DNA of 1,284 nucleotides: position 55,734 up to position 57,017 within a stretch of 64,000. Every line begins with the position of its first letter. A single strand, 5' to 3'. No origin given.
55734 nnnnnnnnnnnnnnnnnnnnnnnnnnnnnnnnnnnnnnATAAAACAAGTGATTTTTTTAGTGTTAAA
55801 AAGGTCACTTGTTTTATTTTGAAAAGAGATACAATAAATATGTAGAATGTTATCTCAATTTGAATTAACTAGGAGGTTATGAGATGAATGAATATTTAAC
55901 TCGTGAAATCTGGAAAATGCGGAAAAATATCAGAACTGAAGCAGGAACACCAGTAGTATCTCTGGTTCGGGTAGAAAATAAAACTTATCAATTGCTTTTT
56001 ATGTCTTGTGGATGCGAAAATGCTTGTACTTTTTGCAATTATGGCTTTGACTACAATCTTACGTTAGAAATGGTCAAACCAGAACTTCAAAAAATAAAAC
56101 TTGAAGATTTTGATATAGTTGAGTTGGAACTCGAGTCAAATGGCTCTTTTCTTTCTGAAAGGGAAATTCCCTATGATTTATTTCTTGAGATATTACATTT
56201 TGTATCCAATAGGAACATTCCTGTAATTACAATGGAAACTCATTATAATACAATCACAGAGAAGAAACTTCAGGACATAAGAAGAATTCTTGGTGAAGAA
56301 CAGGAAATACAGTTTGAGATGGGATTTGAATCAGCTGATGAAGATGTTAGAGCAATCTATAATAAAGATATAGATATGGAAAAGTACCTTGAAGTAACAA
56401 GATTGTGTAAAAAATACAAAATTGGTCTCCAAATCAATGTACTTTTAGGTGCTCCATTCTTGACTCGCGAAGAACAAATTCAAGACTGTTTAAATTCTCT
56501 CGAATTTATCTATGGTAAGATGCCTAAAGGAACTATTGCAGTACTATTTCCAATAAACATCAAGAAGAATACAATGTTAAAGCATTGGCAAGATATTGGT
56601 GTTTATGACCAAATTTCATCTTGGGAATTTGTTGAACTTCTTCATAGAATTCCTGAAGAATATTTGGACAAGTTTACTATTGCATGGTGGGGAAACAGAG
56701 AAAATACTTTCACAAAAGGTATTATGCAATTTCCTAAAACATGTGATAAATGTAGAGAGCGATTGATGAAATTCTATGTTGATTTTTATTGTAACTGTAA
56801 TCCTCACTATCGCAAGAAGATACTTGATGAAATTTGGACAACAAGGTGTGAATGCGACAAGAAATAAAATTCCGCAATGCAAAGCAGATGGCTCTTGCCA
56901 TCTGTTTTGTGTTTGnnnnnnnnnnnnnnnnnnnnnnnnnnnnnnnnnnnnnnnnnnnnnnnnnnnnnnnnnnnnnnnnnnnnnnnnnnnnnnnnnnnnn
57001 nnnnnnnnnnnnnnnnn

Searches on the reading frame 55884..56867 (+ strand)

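Call 3: search_protein_families(library=pfam, proteins=[window:55884-56867:+], max_evalue=1)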
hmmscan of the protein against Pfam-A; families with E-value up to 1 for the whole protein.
window:55884-56867:+ (327 aa): 1 family
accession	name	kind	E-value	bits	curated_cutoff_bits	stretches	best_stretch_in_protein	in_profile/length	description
PF04055.27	Radical_SAM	-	7.2e-10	39.7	29.5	1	40-195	3-156/166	Radical SAM superfamily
